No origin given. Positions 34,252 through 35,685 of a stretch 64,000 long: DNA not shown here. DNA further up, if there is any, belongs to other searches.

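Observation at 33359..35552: Identical 16-bp palindromes bracket the parAB operon: candidate non-canonical parS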

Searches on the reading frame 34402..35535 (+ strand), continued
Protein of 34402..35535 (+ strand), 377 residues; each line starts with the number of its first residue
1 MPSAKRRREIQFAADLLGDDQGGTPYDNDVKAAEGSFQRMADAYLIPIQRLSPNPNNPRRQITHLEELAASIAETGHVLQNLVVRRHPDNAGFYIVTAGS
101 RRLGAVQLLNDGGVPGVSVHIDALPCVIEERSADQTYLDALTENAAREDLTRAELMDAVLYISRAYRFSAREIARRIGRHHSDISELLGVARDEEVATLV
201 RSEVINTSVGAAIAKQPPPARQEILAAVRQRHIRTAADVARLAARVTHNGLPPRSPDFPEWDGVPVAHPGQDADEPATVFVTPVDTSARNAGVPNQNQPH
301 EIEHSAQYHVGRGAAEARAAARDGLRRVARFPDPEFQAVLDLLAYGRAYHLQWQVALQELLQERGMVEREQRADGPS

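Call 59: find_homologous_proteins(query=A5, max_evalue=1e-10)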
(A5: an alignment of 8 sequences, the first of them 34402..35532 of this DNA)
Query A5 (8 sequences) (377 aa, profile of the alignment): 458 proteins with E <= 1e-10 among 8000 candidates; the best 120 are listed.
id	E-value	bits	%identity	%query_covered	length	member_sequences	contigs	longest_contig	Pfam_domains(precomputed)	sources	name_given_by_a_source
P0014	4.6e-121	422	31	39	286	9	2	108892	PF17762.9,PF02195.27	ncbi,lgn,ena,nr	ncbi:MAG: ParB/RepB/Spo0J family partition protein [Leptospira sp.]|nr:ParB/RepB/Spo0J family partit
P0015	1.1e-113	398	27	39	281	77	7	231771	PF17762.9,PF02195.27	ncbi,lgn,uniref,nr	ncbi:chromosome partitioning protein ParB [Leptospira kirschneri serovar Pomona]|uniref:Chromosome p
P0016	7.5e-113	395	28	51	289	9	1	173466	PF17762.9,PF02195.27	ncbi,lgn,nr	ncbi:MAG: ParB/RepB/Spo0J family partition protein [Leptospiraceae bacterium]|nr:ParB/RepB/Spo0J fam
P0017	1.3e-110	387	27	39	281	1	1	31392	PF17762.9,PF02195.27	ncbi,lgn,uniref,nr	ncbi:ParB/RepB/Spo0J family partition protein [Leptospira barantonii]|uniref:Chromosome partitioning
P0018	2.6e-110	386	27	39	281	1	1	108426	PF17762.9,PF02195.27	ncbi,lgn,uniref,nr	ncbi:ParB/RepB/Spo0J family partition protein [Leptospira weilii]|uniref:ParB/RepB/Spo0J family part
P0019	2.7e-110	386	27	39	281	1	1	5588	PF17762.9,PF02195.27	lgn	-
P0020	2.8e-110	386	27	39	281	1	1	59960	PF17762.9,PF02195.27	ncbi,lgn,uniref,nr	ncbi:ParB/RepB/Spo0J family partition protein [Leptospira alexanderi]|uniref:ParB/RepB/Spo0J family 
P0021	4.3e-110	386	24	55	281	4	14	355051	PF17762.9,PF02195.27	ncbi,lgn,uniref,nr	ncbi:ParB/RepB/Spo0J family partition protein [Leptospira borgpetersenii]|uniref:ParB/RepB/Spo0J fam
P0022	4.7e-110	386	27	39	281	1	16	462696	PF17762.9,PF02195.27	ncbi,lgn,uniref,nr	ncbi:ParB-like protein [Leptospira weilii str. 2006001853]|uniref:ParB-like protein n=3 Tax=Leptospi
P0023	1.3e-109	384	28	39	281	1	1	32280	PF17762.9,PF02195.27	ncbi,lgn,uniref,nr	ncbi:ParB/RepB/Spo0J family partition protein [Leptospira barantonii]|uniref:ParB/RepB/Spo0J family 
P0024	1.6e-109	384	27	39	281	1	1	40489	PF17762.9,PF02195.27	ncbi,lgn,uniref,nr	ncbi:ParB/RepB/Spo0J family partition protein [Leptospira weilii]|uniref:ParB/RepB/Spo0J family part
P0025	3.2e-109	383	28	39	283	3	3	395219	PF17762.9,PF02195.27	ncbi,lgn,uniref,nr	ncbi:ParB/RepB/Spo0J family partition protein [Leptospira yasudae]|uniref:ParB/RepB/Spo0J family par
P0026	1.0e-108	381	27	39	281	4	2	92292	PF17762.9,PF02195.27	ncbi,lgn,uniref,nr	ncbi:chromosome partitioning protein ParB [Leptospira kmetyi]|uniref:ParB/RepB/Spo0J family partitio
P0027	1.3e-107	378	29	39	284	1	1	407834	PF17762.9,PF02195.27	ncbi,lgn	ncbi:ParB/RepB/Spo0J family partition protein [Leptospira sp. WS92.C1]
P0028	1.8e-107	377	29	39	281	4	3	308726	PF17762.9,PF02195.27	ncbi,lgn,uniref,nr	ncbi:ParB/RepB/Spo0J family partition protein [Leptospira stimsonii]|uniref:Chromosome partitioning 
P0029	2.9e-107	376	29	39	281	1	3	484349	PF17762.9,PF02195.27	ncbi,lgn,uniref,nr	ncbi:ParB/RepB/Spo0J family partition protein [Leptospira adleri]|uniref:Chromosome partitioning pro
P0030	4.9e-107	376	29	39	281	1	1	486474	PF17762.9,PF02195.27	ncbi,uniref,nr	ncbi:chromosome partitioning protein ParB [Leptospira tipperaryensis]|uniref:Chromosome partitioning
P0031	5.7e-106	372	29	39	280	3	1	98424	PF17762.9,PF02195.27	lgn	-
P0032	7.1e-106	372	29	39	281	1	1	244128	PF17762.9,PF02195.27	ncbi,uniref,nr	ncbi:ParB/RepB/Spo0J family partition protein [Leptospira sp. 201903070]|uniref:ParB/RepB/Spo0J fami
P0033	1.1e-105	371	27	39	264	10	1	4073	PF17762.9,PF02195.27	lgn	-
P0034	1.8e-105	371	27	39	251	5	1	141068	PF17762.9,PF02195.27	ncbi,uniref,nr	ncbi:ParB-like protein [Leptospira weilii serovar Topaz str. LT2116]|uniref:ParB-like protein n=1 Ta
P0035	2.8e-105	370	26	68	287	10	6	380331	PF17762.9,PF02195.27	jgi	jgi:ParB family chromosome partitioning protein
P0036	4.1e-105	369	31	39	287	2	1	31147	PF17762.9,PF02195.27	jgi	jgi:ParB family chromosome partitioning protein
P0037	1.9e-104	367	28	39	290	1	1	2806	PF17762.9,PF02195.27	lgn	-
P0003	1.0e-102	362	80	100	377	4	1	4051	PF02195.27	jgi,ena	-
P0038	3.3e-102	360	31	39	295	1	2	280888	PF17762.9,PF02195.27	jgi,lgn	jgi:ParB family chromosome partitioning protein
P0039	3.6e-102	360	30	39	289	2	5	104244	PF17762.9,PF02195.27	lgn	-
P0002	5.6e-102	359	82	99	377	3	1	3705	PF02195.27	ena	-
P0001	2.0e-101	357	100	100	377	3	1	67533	PF02195.27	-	-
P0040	1.1e-100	355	30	39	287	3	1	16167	PF17762.9,PF02195.27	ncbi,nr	ncbi:MAG: ParB/RepB/Spo0J family partition protein [Leptospira sp.]|nr:ParB/RepB/Spo0J family partit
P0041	6.5e-100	352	27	39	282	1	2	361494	PF17762.9,PF02195.27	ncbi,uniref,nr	ncbi:chromosome partitioning protein ParB [Leptospira perolatii]|uniref:Chromosome partitioning prot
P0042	2.2e-99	351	28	38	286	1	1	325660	PF17762.9,PF02195.27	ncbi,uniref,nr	ncbi:ParB/RepB/Spo0J family partition protein [Leptospira sp. GIMC2001]|uniref:ParB/RepB/Spo0J famil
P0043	7.5e-99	349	32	39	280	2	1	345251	PF17762.9,PF02195.27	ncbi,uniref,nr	ncbi:ParB/RepB/Spo0J family partition protein [Leptospira fletcheri]|uniref:ParB/RepB/Spo0J family p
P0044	1.3e-98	348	28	51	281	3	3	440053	PF17762.9,PF02195.27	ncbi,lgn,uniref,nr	ncbi:ParB-like protein [Leptospira broomii serovar Hurstbridge str. 5399]|uniref:ParB-like protein n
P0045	2.9e-98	347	28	55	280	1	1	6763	PF17762.9,PF02195.27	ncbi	-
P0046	1.5e-97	345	27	55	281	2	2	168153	PF17762.9,PF02195.27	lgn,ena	-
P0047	3.8e-97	343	29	54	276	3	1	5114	PF17762.9,PF02195.27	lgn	-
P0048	5.3e-97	343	31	51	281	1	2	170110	PF17762.9,PF02195.27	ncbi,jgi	-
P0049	1.4e-96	341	28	55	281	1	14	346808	PF17762.9,PF02195.27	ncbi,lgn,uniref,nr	ncbi:ParB/RepB/Spo0J family partition protein [Leptospira licerasiae]|uniref:ParB-like protein n=1 T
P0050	1.7e-96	341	30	39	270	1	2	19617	PF17762.9,PF02195.27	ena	-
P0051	3.5e-96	340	28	55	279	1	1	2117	PF17762.9,PF02195.27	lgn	-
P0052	5.0e-96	340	28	39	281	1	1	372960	PF17762.9,PF02195.27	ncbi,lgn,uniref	ncbi:ParB/RepB/Spo0J family partition protein [Leptospira sp. WS58.C1]|uniref:ParB/RepB/Spo0J family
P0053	6.3e-96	339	28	55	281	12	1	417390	PF17762.9,PF02195.27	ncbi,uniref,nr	ncbi:ParB/RepB/Spo0J family partition protein [Leptospira andrefontaineae]|uniref:ParB/RepB/Spo0J fa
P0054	6.8e-96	339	28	42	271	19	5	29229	PF17762.9,PF02195.27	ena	-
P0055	7.6e-96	339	27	55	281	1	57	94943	PF17762.9,PF02195.27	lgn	-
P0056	1.1e-95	338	28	39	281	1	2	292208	PF17762.9,PF02195.27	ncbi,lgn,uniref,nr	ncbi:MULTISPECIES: ParB/RepB/Spo0J family partition protein [unclassified Leptospira]|uniref:ParB/Re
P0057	1.1e-95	338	29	39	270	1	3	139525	PF17762.9,PF02195.27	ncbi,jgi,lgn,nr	ncbi:MAG: ParB/RepB/Spo0J family partition protein [Leptospiraceae bacterium]|nr:ParB/RepB/Spo0J fam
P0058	1.5e-95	338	29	55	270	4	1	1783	PF02195.27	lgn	-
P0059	1.6e-95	338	28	55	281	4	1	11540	PF17762.9,PF02195.27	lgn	-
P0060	3.3e-95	337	30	39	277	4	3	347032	PF17762.9,PF02195.27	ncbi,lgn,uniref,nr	ncbi:ParB/RepB/Spo0J family partition protein [Leptospira wolffii]|uniref:ParB/RepB/Spo0J family par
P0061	5.5e-95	336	28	39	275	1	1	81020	PF17762.9,PF02195.27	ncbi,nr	ncbi:ParB/RepB/Spo0J family partition protein [Leptospira sp. 96542]|nr:ParB/RepB/Spo0J family parti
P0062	1.1e-94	335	25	63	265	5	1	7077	PF17762.9,PF02195.27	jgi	jgi:ParB family chromosome partitioning protein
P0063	1.4e-94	335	29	39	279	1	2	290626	PF17762.9,PF02195.27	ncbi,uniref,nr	ncbi:ParB/RepB/Spo0J family partition protein [Leptospira langatensis]|uniref:ParB/RepB/Spo0J family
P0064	2.9e-94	334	30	39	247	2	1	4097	PF02195.27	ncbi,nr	ncbi:MAG: ParB/RepB/Spo0J family partition protein [Leptospira sp.]|nr:ParB/RepB/Spo0J family partit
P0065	3.3e-94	334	30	39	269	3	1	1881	PF17762.9,PF02195.27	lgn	-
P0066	6.2e-94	333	27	59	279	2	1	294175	PF17762.9,PF02195.27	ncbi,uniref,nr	ncbi:ParB/RepB/Spo0J family partition protein [Leptospira semungkisensis]|uniref:ParB/RepB/Spo0J fam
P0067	8.9e-94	332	31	39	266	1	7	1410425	PF17762.9,PF02195.27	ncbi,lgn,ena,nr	ncbi:MAG: ParB/RepB/Spo0J family partition protein [Leptospiraceae bacterium]|nr:ParB/RepB/Spo0J fam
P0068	1.2e-93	332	27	39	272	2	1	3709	PF17762.9,PF02195.27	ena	-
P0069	1.2e-93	332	27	67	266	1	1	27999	PF17762.9,PF02195.27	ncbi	-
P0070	1.3e-93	332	28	36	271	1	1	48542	PF17762.9,PF02195.27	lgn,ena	-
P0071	2.8e-93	331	30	39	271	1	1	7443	PF17762.9,PF02195.27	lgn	-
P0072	3.5e-93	330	28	39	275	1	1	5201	PF17762.9,PF02195.27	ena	-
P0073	7.4e-93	329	28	44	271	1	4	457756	PF17762.9,PF02195.27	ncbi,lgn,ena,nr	ncbi:MAG: ParB/RepB/Spo0J family partition protein [Leptospiraceae bacterium]|nr:ParB/RepB/Spo0J fam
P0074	1.0e-92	329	31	39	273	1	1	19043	PF17762.9,PF02195.27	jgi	jgi:ParB family chromosome partitioning protein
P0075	1.4e-92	328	29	38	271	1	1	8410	PF17762.9,PF02195.27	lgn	-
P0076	4.4e-92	327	30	39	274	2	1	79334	PF02195.27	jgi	jgi:ParB family chromosome partitioning protein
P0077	7.0e-92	326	30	43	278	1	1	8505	PF17762.9,PF02195.27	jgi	jgi:ParB family transcriptional regulator, chromosome partitioning protein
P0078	7.6e-92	326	25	44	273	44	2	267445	PF17762.9,PF02195.27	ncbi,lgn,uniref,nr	ncbi:ParB/RepB/Spo0J family partition protein [Leptospira congkakensis]|uniref:ParB/RepB/Spo0J famil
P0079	9.8e-92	325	26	53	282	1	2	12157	PF17762.9,PF02195.27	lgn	-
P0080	1.3e-91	325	30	39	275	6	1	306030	PF02195.27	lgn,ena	-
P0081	1.6e-91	325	29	40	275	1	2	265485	PF02195.27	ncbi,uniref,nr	ncbi:ParB/RepB/Spo0J family partition protein [Leptospira idonii]|uniref:ParB/RepB/Spo0J family part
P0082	2.0e-91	324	31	39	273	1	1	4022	PF17762.9,PF02195.27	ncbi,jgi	jgi:ParB family chromosome partitioning protein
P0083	2.4e-91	324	27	55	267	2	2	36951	PF02195.27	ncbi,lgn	-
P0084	3.3e-91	324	27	44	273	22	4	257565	PF17762.9,PF02195.27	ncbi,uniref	ncbi:ParB/RepB/Spo0J family partition protein [Leptospira terpstrae]|uniref:ParB/RepB/Spo0J family p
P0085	5.3e-91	323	27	49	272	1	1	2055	PF17762.9,PF02195.27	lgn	-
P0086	5.8e-91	323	27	39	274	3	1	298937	PF02195.27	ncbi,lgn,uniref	ncbi:ParB/RepB/Spo0J family partition protein [Leptospira sp. 'Mane']|uniref:ParB/RepB/Spo0J family 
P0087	7.4e-91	323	30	39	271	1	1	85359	PF17762.9,PF02195.27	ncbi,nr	ncbi:MAG: ParB/RepB/Spo0J family partition protein [Leptospiraceae bacterium]|nr:ParB/RepB/Spo0J fam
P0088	1.0e-90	322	29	42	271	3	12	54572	PF02195.27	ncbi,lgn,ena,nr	ncbi:MAG TPA: ParB/RepB/Spo0J family partition protein [Leptospiraceae bacterium]|nr:ParB/RepB/Spo0J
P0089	1.7e-90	321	27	34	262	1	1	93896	PF17762.9,PF02195.27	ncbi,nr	ncbi:ParB-like protein [Leptospira interrogans serovar Canicola]|nr:ParB-like protein [Leptospira in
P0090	1.9e-90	321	27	60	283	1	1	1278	PF17762.9,PF02195.27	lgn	-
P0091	2.0e-90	321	27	51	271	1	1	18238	PF17762.9,PF02195.27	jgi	jgi:ParB family transcriptional regulator, chromosome partitioning protein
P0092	2.2e-90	321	29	39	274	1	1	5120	PF17762.9,PF02195.27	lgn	-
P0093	2.9e-90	321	30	39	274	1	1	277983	PF02195.27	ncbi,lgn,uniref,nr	ncbi:ParB-like protein [Leptospira ryugenii]|uniref:ParB-like protein n=1 Tax=Leptospira ryugenii Ta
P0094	3.0e-90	321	27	42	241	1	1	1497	PF17762.9,PF02195.27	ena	-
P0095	3.6e-90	320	28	39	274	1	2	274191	PF02195.27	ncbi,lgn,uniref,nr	ncbi:chromosome partitioning protein ParB [Leptospira kobayashii]|uniref:Chromosome partitioning pro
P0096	3.6e-90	320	28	55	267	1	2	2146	PF17762.9,PF02195.27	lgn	-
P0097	4.3e-90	320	27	38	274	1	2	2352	PF17762.9,PF02195.27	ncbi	-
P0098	5.1e-90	320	22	66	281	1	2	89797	PF02195.27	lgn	-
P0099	6.4e-90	320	29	39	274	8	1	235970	PF02195.27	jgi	-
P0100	7.9e-90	319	30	39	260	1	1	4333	PF17762.9,PF02195.27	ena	-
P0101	8.5e-90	319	29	39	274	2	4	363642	PF02195.27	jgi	-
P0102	9.7e-90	319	27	39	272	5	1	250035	PF02195.27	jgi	-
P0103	1.0e-89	319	28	39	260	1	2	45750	PF17762.9,PF02195.27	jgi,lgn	jgi:ParB family chromosome partitioning protein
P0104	1.8e-89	318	30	39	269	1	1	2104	PF02195.27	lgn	-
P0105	1.9e-89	318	29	39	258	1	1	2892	PF17762.9,PF02195.27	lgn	-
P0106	2.1e-89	318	28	42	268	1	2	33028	PF17762.9,PF02195.27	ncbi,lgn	-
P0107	2.5e-89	318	28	62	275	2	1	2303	PF17762.9,PF02195.27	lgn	-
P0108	3.1e-89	317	29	37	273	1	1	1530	PF02195.27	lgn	-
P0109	4.2e-89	317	28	42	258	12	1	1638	PF17762.9,PF02195.27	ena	-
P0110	4.6e-89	317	28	36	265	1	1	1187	PF17762.9,PF02195.27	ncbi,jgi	-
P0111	6.2e-89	316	26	38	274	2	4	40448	PF17762.9,PF02195.27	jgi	jgi:ParB family chromosome partitioning protein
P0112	6.9e-89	316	29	38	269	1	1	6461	PF17762.9,PF02195.27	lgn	-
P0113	7.7e-89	316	28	42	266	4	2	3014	PF17762.9,PF02195.27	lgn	-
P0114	9.9e-89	316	27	42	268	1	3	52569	PF17762.9,PF02195.27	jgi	jgi:ParB family chromosome partitioning protein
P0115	1.1e-88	315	28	39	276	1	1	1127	PF17762.9,PF02195.27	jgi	jgi:ParB family transcriptional regulator, chromosome partitioning protein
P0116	1.4e-88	315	28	42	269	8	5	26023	PF17762.9,PF02195.27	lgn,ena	-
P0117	1.8e-88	315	28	37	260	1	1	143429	PF17762.9,PF02195.27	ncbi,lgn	-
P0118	1.8e-88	315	28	42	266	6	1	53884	PF17762.9,PF02195.27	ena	-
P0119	2.5e-88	314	-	-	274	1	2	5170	PF02195.27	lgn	-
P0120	2.6e-88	314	30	38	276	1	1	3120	PF17762.9,PF02195.27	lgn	-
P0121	3.9e-88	314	28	42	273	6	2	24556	PF17762.9,PF02195.27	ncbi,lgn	-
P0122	4.3e-88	314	28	42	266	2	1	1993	PF17762.9,PF02195.27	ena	-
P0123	4.5e-88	313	28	39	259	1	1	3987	PF17762.9,PF02195.27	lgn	-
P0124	4.7e-88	313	28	42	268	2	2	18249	PF17762.9,PF02195.27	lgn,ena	-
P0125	4.4e-87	310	28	42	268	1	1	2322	PF17762.9,PF02195.27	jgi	jgi:ParB family transcriptional regulator, chromosome partitioning protein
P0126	1.1e-86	309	30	39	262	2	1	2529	PF17762.9,PF02195.27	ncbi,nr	ncbi:MAG: ParB/RepB/Spo0J family partition protein, partial [Leptospiraceae bacterium]|nr:ParB/RepB/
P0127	2.3e-86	308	28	42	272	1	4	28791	PF02195.27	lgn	-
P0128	4.8e-86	307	30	39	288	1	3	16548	PF17762.9,PF02195.27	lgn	-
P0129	5.5e-86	307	26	42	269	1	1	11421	PF17762.9,PF02195.27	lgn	-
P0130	6.1e-86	306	28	39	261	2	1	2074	PF17762.9,PF02195.27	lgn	-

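Call 61: find_encoding_contigs(protein=P0095, flank=6000, max_places=1)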
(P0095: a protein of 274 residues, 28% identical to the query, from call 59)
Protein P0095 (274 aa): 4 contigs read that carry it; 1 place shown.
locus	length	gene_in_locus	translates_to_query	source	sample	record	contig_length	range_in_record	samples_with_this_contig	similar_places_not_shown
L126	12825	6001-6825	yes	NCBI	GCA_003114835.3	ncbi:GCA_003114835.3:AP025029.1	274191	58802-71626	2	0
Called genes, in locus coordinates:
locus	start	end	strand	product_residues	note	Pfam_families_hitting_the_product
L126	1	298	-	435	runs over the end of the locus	PF03062:MBOAT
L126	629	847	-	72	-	-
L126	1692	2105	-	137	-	-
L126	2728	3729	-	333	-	-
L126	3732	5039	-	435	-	PF02954:HTH_8 (weak)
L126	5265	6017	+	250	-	PF00142:Fer4_NifH (weak), PF01656:CbiA, PF02374:ArsA_ATPase (faint), PF09140:MipZ, PF10609:ParA, PF13614:AAA_31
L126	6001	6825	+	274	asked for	PF02195:ParB_N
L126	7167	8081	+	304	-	PF13730:HTH_36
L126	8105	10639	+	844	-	PF00754:F5_F8_type_C, PF22633:F5_F8_type_C_2 (faint), PF00754:F5_F8_type_C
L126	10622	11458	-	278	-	PF02621:VitK2_biosynth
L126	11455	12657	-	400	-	-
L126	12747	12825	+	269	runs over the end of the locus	-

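Call 62: find_encoding_contigs(protein=P0121, flank=6000, max_places=1)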
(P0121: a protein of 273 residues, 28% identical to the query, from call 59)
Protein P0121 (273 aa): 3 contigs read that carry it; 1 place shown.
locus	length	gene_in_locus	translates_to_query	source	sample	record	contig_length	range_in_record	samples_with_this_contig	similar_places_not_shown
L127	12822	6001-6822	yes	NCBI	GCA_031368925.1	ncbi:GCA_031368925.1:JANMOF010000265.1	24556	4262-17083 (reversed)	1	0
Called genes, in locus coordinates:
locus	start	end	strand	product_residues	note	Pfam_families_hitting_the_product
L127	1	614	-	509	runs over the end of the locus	PF03062:MBOAT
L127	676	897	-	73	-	-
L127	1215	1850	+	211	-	PF00929:RNase_T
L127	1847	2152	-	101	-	-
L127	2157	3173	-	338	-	-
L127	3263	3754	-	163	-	-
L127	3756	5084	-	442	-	PF25601:AAA_lid_14 (weak), PF02954:HTH_8 (weak)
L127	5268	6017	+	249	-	PF00142:Fer4_NifH, PF01656:CbiA, PF02374:ArsA_ATPase (faint), PF07015:VirC1 (faint), PF09140:MipZ, PF10609:ParA (weak), PF13614:AAA_31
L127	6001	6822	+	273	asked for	PF02195:ParB_N, PF17762:HTH_ParB (weak)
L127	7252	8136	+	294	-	PF13730:HTH_36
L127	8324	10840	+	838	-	PF00754:F5_F8_type_C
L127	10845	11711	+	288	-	PF02219:MTHFR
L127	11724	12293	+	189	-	-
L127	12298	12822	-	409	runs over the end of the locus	-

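Call 63: find_encoding_contigs(protein=P0069, flank=6000, max_places=1)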
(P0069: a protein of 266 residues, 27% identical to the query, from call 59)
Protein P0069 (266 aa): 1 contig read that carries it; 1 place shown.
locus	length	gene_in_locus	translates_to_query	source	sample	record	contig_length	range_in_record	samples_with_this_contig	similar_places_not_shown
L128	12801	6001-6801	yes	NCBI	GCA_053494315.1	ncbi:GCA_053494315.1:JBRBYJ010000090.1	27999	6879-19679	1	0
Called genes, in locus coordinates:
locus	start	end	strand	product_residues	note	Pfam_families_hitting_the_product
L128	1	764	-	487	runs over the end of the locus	PF03062:MBOAT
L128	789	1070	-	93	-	-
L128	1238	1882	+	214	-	PF00929:RNase_T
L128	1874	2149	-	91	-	-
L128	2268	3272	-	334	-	-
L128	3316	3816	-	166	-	-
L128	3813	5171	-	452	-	PF25601:AAA_lid_14 (faint), PF02954:HTH_8 (weak)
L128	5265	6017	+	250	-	PF00142:Fer4_NifH (weak), PF01656:CbiA, PF09140:MipZ, PF10609:ParA, PF13614:AAA_31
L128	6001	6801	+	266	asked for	PF02195:ParB_N, PF17762:HTH_ParB (weak)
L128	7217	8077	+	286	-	PF13730:HTH_36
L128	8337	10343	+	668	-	PF01642:MM_CoA_mutase, PF02310:B12-binding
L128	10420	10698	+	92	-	-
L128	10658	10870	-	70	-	-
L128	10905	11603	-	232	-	PF00293:NUDIX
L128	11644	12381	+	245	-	-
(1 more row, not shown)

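Call 64: find_encoding_contigs(protein=P0044, flank=6000, max_places=1)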
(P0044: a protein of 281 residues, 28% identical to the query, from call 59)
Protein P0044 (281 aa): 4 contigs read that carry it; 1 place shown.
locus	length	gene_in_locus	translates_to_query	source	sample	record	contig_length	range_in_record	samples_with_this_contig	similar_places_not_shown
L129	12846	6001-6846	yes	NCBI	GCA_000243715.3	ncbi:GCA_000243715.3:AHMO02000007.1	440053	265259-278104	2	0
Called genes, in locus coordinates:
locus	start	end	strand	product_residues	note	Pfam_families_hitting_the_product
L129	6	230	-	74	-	-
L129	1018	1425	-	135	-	-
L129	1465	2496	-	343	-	-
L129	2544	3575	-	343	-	-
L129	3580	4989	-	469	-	PF14532:Sigma54_activ_2 (weak), PF02954:HTH_8 (weak)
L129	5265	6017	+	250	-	PF00142:Fer4_NifH, PF01656:CbiA, PF02374:ArsA_ATPase (weak), PF06564:CBP_BcsQ, PF09140:MipZ, PF10609:ParA, PF13614:AAA_31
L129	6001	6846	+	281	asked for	PF02195:ParB_N, PF17762:HTH_ParB (weak)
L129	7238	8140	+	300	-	PF13730:HTH_36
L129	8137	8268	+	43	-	-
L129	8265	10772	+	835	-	PF22633:F5_F8_type_C_2 (faint), PF00754:F5_F8_type_C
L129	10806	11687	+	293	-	PF02219:MTHFR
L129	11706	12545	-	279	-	PF02621:VitK2_biosynth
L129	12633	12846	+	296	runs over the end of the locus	PF05116:S6PP (faint), PF08282:Hydrolase_3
